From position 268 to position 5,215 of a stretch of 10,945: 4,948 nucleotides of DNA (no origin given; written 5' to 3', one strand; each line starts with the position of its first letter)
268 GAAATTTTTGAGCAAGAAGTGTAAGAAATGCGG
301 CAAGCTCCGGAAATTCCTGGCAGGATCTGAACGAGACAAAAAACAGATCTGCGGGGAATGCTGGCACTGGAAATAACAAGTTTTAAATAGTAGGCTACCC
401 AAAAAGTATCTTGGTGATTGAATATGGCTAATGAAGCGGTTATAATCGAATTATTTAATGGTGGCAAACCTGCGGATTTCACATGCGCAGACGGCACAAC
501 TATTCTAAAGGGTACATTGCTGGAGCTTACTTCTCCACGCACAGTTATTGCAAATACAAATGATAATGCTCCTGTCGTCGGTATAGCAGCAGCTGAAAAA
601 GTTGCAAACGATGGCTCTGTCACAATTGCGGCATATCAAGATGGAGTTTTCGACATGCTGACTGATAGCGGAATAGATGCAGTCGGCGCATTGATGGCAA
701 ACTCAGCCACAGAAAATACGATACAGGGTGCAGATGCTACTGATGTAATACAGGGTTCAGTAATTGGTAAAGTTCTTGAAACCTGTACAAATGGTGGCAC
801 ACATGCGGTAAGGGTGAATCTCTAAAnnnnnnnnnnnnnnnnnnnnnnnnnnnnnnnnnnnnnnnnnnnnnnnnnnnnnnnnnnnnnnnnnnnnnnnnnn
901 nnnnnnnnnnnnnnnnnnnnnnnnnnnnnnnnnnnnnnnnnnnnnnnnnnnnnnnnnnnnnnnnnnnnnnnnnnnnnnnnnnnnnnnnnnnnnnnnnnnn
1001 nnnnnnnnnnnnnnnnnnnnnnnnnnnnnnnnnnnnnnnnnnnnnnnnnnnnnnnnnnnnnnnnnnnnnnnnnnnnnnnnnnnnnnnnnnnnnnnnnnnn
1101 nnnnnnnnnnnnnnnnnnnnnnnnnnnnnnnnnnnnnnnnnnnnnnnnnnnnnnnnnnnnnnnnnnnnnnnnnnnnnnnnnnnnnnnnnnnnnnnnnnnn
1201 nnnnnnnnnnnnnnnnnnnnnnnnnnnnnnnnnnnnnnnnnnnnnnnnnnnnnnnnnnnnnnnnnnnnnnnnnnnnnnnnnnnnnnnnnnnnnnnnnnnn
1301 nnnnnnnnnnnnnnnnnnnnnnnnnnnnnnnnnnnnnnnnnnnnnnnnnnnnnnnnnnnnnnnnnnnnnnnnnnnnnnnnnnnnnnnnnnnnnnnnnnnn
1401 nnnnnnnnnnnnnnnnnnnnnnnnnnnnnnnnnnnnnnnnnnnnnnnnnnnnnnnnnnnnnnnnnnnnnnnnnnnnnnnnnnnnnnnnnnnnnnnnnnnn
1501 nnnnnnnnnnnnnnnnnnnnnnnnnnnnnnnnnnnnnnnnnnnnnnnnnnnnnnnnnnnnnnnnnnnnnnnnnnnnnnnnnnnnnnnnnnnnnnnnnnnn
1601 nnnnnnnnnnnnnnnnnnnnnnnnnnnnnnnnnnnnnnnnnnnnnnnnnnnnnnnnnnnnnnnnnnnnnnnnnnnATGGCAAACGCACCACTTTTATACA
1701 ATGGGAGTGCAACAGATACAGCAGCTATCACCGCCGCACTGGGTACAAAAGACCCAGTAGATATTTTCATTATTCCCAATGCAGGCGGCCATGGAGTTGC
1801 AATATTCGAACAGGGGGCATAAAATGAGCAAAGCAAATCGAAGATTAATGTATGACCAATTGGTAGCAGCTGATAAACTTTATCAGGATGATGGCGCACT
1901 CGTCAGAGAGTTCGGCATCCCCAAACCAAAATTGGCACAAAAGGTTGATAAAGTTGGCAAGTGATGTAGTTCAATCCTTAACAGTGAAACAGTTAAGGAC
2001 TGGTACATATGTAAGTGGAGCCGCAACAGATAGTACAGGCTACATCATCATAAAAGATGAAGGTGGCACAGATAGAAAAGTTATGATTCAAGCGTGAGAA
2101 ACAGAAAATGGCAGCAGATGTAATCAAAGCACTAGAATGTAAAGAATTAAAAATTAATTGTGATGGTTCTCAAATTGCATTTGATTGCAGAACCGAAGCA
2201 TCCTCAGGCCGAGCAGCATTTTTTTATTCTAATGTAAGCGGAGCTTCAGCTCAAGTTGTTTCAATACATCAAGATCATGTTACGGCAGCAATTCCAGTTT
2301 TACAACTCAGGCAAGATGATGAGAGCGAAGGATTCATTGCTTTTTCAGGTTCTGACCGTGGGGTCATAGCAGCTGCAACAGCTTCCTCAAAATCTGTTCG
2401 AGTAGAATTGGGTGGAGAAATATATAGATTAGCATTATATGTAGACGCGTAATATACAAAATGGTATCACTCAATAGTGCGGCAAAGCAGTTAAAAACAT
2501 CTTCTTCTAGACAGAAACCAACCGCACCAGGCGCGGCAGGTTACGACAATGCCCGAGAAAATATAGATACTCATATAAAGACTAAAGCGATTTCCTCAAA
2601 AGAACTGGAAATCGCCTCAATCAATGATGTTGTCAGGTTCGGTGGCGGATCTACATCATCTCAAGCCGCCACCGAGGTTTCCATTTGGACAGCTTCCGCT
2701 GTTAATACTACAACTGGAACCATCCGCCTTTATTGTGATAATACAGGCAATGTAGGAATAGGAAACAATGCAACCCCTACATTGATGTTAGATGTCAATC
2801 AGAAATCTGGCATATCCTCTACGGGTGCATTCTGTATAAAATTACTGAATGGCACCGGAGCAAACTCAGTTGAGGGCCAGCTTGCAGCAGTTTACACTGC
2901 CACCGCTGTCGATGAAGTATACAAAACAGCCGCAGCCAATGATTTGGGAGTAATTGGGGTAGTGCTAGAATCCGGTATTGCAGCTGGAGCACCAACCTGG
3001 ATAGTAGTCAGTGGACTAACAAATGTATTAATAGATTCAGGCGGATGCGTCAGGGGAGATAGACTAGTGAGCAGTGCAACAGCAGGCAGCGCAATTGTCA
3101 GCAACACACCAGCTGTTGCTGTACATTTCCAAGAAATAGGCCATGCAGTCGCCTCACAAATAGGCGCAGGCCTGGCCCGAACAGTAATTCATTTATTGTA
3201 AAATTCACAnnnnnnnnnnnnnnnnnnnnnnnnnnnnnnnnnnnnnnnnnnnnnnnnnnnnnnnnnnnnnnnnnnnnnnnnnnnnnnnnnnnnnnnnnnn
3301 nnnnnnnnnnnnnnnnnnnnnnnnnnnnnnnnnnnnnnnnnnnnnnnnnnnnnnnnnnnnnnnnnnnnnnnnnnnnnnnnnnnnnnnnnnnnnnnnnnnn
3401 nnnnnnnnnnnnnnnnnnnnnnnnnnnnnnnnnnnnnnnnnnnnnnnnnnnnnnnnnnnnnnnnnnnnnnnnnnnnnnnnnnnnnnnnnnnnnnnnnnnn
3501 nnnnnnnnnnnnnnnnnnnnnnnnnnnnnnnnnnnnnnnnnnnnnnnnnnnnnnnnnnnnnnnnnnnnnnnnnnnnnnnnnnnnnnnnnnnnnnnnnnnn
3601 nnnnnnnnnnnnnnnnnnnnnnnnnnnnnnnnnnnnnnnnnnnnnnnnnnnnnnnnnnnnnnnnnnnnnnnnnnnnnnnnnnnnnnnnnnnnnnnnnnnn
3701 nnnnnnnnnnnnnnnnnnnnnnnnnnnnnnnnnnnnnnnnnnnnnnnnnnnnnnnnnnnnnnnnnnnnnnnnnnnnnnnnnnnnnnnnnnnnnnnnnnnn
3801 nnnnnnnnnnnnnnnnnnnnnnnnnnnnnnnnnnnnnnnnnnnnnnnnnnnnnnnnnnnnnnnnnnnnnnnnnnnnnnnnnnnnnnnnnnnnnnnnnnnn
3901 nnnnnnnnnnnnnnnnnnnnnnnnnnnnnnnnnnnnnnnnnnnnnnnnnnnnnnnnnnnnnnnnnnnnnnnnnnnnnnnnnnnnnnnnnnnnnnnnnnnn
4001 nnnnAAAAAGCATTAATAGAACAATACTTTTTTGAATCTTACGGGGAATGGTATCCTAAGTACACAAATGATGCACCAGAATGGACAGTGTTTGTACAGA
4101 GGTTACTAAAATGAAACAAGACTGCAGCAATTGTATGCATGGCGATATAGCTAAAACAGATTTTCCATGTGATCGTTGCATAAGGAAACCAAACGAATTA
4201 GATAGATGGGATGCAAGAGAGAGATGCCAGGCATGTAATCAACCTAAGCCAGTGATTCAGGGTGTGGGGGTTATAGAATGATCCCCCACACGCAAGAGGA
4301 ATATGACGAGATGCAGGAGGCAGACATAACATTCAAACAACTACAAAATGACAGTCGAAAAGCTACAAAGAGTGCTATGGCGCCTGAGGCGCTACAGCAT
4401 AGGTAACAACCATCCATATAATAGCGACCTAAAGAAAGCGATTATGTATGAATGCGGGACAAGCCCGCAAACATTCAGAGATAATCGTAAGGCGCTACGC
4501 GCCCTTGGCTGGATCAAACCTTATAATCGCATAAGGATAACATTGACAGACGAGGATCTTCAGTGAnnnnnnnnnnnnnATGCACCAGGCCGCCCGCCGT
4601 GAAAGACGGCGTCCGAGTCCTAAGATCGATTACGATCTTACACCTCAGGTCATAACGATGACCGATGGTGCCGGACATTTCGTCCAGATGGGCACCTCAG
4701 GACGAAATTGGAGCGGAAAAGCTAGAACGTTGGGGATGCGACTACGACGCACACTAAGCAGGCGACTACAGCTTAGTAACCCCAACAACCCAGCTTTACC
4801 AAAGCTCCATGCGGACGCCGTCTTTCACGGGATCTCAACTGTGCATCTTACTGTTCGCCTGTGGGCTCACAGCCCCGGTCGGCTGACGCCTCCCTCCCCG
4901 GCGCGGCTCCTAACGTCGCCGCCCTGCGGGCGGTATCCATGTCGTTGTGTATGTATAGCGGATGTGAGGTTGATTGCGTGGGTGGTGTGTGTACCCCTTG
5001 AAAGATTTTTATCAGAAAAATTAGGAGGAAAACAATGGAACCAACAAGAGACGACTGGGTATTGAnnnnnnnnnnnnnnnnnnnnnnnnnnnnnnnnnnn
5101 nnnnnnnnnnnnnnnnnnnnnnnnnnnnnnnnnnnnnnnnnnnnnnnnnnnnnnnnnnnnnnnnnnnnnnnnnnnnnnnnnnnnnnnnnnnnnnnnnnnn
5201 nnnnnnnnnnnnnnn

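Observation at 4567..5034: GC-rich 468-bp non-coding island with a dense multi-helix fold, directly upstream of the packaging genes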

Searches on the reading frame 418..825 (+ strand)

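Call 29: search_protein_families(library=pfam, proteins=[window:418-825:+], max_evalue=5)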
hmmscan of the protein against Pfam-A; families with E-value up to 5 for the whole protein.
window:418-825:+ (135 aa): 3 families
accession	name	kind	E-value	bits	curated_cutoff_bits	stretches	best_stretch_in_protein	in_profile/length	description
PF09956.15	Phage_cement_2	-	0.0014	19.4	24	1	16-135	4-103/103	Phage cement protein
PF24149.1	K1-lyase_Rider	-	0.063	14.1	27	0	98-133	34-69/89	K1 capsule-specific polysaccharide lyase, Rider domain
PF25020.1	TTR_TEN1-4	-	0.2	12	27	1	47-86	15-53/86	Teneurin TTR-like domain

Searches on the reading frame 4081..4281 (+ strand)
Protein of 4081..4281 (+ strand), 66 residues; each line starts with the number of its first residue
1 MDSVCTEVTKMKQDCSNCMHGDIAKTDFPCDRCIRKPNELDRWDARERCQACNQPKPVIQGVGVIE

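Call 10: search_protein_families(library=phrogs, proteins=[window:4081-4281:+], max_evalue=0.01)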
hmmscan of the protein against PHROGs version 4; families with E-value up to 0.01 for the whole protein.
window:4081-4281:+ (66 aa): 0 families

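Call 11: search_protein_families(library=pfam, proteins=[window:4081-4281:+], max_evalue=0.01)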
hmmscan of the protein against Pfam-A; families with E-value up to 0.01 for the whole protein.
window:4081-4281:+ (66 aa): 0 families

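Call 29: search_protein_families(library=pfam, proteins=[window:4081-4281:+], max_evalue=5)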
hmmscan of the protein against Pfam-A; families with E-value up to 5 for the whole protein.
window:4081-4281:+ (66 aa): 2 families
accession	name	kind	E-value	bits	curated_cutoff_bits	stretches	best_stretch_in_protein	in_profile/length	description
PF05495.17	zf-CHY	-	0.043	14.7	31.3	1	25-58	16-54/68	CHY zinc finger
PF03367.19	Zn_ribbon_ZPR1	-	0.36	10.7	23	1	7-20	1-14/56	ZPR1 zinc-finger domain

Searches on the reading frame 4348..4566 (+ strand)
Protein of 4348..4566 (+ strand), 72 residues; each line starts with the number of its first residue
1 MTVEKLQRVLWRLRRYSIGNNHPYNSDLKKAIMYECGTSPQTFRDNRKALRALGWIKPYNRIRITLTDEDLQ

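Call 10: search_protein_families(library=phrogs, proteins=[window:4348-4566:+], max_evalue=0.01)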
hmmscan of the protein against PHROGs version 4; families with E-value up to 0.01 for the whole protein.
window:4348-4566:+ (72 aa): 0 families

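Call 11: search_protein_families(library=pfam, proteins=[window:4348-4566:+], max_evalue=0.01)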
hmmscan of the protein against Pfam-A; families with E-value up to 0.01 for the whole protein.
window:4348-4566:+ (72 aa): 1 family
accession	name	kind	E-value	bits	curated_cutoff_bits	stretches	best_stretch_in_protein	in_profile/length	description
PF13545.12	HTH_Crp_2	-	0.0082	16.5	27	0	29-69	25-64/70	Crp-like helix-turn-helix domain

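Call 21: find_homologous_proteins(query=window:4348-4563:+, max_evalue=0.001)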
Query window:4348-4563:+ (72 aa): 16 proteins with E <= 0.001 among 16 candidates.
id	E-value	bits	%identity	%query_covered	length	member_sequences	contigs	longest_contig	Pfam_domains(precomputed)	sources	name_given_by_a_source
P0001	1.4e-30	122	75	100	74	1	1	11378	-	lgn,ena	-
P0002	6.9e-28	113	69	100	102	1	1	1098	-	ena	-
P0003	9.6e-20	88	56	99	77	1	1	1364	-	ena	-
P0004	3.8e-18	83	56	100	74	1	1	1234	-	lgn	-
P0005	6.1e-18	82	58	99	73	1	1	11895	-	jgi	jgi:hypothetical protein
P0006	1.8e-17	80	59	99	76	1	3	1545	-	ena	-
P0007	3.8e-17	79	57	100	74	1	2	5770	-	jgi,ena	-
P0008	8.8e-17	78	59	100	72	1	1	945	PF13545.13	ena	-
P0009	1.3e-16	78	58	99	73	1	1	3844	-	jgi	jgi:diaminopimelate decarboxylase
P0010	1.1e-15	75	55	99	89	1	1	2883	-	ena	-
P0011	1.4e-15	75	56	99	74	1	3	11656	-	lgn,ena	-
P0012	3.1e-15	73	55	99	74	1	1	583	-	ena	-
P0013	1.4e-14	71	50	100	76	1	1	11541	-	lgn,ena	-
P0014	6.9e-13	66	52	99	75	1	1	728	-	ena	-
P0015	2.8e-12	64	48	99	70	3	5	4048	-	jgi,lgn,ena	-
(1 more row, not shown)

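Call 22: find_encoding_contigs(protein=P0001, flank=3000, max_places=3)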
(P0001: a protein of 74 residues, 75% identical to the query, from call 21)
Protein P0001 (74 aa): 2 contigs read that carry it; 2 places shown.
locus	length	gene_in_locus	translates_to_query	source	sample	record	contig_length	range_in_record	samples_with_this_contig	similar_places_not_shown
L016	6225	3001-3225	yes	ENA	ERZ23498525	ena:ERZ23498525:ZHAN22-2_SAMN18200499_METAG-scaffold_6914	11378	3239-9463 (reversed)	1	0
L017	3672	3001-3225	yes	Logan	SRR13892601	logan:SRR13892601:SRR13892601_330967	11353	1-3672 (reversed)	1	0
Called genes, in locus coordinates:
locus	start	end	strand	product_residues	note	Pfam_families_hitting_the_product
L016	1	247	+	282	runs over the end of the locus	PF25209:Phage_capsid_4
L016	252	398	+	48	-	-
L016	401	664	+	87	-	-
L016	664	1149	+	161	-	-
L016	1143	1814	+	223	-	-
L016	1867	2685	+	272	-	-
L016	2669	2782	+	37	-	-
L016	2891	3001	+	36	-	-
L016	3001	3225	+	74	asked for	-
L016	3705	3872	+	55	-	-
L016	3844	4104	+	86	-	-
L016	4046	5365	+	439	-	PF03237:Terminase_6N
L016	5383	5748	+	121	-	-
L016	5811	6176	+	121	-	-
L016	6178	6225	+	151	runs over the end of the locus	PF00565:SNase (weak)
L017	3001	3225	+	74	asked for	-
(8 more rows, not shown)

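Call 23: find_encoding_contigs(protein=P0002, flank=3000, max_places=3)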
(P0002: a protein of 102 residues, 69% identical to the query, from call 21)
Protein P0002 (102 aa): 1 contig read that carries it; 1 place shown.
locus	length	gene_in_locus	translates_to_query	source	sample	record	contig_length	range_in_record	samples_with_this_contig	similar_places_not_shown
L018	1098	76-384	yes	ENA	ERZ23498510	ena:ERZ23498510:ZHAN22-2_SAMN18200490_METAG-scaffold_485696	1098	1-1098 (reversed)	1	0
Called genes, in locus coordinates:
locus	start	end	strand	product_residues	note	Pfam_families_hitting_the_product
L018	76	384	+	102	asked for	-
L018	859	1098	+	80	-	?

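Call 78: search_solved_structures(query=A5, max_evalue=5)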
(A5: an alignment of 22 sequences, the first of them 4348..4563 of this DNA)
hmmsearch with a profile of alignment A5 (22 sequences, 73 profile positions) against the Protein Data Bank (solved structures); distinct sequences matched with E-value up to 5: 7.
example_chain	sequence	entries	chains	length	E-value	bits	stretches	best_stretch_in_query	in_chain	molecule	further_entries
4cyd_A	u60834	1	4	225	0.34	14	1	18-71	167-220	PROBABLE TRANSCRIPTION REGULATOR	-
4byy_A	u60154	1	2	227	0.35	13.9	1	18-71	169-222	TRANSCRIPTIONAL REGULATOR, CRP/FNR FAMILY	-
3r6s_A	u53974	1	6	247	0.44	13.6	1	19-71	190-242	transcription regulator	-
3h3u_A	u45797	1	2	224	0.61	13.1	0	11-63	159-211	PROBABLE TRANSCRIPTIONAL REGULATORY PROTEIN (PROBABLY CRP/FNR-FAMILY)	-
3mzh_A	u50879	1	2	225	0.62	13.1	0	11-63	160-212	PROBABLE TRANSCRIPTIONAL REGULATORY PROTEIN (PROBABLY CRP/FNR-FAMILY)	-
3d0s_A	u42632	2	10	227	0.64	13.1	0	11-63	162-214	TRANSCRIPTIONAL REGULATORY PROTEIN | PROBABLE TRANSCRIPTIONAL REGULATORY PROTEIN (PROBABLY CRP/ FNR-FAMILY)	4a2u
3i54_A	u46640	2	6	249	0.84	12.7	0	11-63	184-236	Transcriptional regulator, Crp/Fnr family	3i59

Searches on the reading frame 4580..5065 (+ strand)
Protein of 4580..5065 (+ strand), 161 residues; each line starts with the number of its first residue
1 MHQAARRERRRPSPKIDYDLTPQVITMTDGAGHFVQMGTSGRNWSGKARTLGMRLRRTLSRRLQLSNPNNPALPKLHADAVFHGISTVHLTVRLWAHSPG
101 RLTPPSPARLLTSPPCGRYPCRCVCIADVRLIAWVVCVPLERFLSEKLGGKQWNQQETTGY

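Call 10: search_protein_families(library=phrogs, proteins=[window:4580-5065:+], max_evalue=0.01)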
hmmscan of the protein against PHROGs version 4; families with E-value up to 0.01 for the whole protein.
window:4580-5065:+ (161 aa): 0 families

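Call 11: search_protein_families(library=pfam, proteins=[window:4580-5065:+], max_evalue=0.01)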
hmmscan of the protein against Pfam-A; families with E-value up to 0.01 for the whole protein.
window:4580-5065:+ (161 aa): 0 families

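Call 20: find_homologous_proteins(query=window:4580-5062:+, max_evalue=0.01)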
Query window:4580-5062:+: 56 candidates shared short words with the query, none scored E <= 0.01.
